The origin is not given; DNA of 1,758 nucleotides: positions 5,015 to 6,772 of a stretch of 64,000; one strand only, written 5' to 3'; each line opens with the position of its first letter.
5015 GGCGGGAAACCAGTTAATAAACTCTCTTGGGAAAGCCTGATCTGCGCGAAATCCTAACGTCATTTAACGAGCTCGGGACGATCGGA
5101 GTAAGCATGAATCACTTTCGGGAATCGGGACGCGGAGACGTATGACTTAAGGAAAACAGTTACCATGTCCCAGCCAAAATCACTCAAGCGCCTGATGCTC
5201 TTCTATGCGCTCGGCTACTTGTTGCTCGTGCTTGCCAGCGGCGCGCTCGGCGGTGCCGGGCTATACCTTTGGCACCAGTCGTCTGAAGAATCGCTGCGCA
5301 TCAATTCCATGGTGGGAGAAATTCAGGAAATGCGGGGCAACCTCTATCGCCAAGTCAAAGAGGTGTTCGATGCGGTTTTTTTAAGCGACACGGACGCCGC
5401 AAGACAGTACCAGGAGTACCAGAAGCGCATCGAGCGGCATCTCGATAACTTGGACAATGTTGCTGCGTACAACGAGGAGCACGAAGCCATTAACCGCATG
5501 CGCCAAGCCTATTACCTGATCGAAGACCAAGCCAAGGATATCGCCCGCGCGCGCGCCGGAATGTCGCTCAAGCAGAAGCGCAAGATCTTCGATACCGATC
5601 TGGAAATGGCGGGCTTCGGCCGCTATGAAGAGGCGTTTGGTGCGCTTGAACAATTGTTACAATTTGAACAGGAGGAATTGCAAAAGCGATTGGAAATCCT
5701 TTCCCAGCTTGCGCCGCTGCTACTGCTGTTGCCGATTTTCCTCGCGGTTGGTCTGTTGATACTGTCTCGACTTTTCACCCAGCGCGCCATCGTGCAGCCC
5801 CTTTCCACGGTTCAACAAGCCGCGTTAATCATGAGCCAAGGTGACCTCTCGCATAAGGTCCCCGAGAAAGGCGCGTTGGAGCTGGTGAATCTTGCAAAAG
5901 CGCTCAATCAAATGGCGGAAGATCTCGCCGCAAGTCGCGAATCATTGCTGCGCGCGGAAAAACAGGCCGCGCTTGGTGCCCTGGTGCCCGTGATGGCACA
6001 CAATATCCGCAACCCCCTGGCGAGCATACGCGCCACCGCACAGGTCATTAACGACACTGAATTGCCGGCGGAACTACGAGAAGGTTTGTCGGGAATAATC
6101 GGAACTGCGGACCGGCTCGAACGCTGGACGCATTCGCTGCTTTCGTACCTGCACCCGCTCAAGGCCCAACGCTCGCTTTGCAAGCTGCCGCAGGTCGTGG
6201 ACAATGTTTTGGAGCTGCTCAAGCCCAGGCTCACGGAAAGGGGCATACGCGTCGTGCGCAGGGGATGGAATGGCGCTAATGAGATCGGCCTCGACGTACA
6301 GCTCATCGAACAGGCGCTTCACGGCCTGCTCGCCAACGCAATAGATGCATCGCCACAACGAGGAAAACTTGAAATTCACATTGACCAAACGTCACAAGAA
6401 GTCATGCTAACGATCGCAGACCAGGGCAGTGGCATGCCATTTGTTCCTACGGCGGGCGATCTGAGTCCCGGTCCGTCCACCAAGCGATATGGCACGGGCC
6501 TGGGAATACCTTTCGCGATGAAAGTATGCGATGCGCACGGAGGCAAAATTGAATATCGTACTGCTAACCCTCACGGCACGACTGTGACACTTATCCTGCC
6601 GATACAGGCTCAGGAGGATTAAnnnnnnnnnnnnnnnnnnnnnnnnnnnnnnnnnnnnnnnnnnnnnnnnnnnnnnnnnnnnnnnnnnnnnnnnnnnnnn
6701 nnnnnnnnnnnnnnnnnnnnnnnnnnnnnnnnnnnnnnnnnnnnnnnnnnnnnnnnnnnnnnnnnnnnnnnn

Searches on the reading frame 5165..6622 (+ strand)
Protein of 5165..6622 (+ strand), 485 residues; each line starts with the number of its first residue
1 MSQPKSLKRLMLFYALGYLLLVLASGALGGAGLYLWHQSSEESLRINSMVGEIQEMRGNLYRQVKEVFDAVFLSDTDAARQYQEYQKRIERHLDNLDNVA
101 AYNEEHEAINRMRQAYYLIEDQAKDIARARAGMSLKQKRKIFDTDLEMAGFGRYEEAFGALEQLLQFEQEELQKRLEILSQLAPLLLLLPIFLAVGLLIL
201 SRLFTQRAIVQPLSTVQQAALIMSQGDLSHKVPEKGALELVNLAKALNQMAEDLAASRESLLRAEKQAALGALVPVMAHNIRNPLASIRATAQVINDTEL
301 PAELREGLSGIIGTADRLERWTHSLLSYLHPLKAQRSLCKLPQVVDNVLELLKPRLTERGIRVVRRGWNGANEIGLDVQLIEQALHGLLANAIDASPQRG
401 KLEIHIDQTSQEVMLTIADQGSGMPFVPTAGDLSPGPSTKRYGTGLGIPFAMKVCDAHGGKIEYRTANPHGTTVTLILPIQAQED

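Call 8: search_protein_families(library=ncbifam, proteins=[window:5165-6622:+])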
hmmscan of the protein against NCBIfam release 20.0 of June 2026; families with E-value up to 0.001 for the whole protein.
window:5165-6622:+ (485 aa): 69 families (the best 25 are shown)
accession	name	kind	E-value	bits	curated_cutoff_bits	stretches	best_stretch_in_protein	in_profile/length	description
NF008468.0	PRK11360.1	equivalog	9.2e-46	156.4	646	1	258-484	384-612/616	two-component system sensor histidine kinase AtoS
NF007688.0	PRK10364.1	equivalog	9.3e-36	123.5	479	1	258-483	228-454/460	two-component system sensor histidine kinase ZraS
NF008312.0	PRK11100.1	equivalog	7.2e-30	104.2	356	1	195-481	192-475/477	two-component system sensor histidine kinase CreC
NF040691.1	MtrAB_MtrB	equivalog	5.5e-26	91.6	450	1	172-484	176-496/507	MtrAB system histidine kinase MtrB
NF033092.0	HK_WalK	equivalog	3.1e-25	88.8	725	2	276-480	378-594/594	cell wall metabolism sensor histidine kinase WalK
NF007004.0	PRK09467.1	equivalog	4.4e-22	78.5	415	1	182-482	155-438/440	two-component system sensor histidine kinase EnvZ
NF012163.2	BaeS_SmeS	equivalog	3.8e-20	72.2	500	1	192-477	171-455/457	sensor histidine kinase efflux regulator BaeS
NF008293.1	PRK11073.1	equivalog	4.3e-20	72.2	240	1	247-481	108-348/349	nitrogen regulation protein NR(II)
NF046044.1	PnpS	equivalog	3.4e-19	69.1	400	1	277-479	177-390/390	two-component system histidine kinase PnpS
TIGR01386.1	cztS_silS_copS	subfamily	3.8e-18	65.7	292.55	1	86-478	61-456/457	heavy metal sensor histidine kinase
NF012226.0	AdeS_HK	equivalog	5e-18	65.4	500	1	187-476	62-349/353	two-component sensor histidine kinase AdeS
TIGR02956.1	TMAO_torS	equivalog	5.6e-18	64.5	676.5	1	272-482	466-684/967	TMAO reductase system sensor histidine kinase/response regulator TorS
NF047794.1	HisKinPtgB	equivalog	1.3e-16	60.1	1000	1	250-474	422-649/656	two-component system sensor histidine kinase PgtB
NF007898.0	PRK10604.1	equivalog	1.5e-16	60.6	478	1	185-483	137-426/433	two-component system sensor histidine kinase RstB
TIGR02916.1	PEP_his_kin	equivalog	2.4e-16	59.5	300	1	249-479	452-679/679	XrtA/PEP-CTERM system histidine kinase PrsK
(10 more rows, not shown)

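Call 9: search_protein_families(library=pfam, proteins=[window:5165-6622:+])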
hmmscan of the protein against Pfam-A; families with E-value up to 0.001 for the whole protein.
window:5165-6622:+ (485 aa): 4 families
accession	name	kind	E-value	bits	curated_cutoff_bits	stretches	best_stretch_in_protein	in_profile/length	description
PF02518.31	HATPase_c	-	3.3e-16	60.1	26.4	1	377-481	2-110/111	Histidine kinase-, DNA gyrase B-, and HSP90-like ATPase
PF00512.31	HisKA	-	1.1e-10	41.9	26.9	1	270-327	2-59/66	His Kinase A (phospho-acceptor) domain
PF00672.30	HAMP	-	1.4e-10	41.8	25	1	206-254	3-51/53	HAMP domain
PF13581.12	HATPase_c_2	-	7e-06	26.5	27.4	1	379-477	30-126/127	Histidine kinase-like ATPase domain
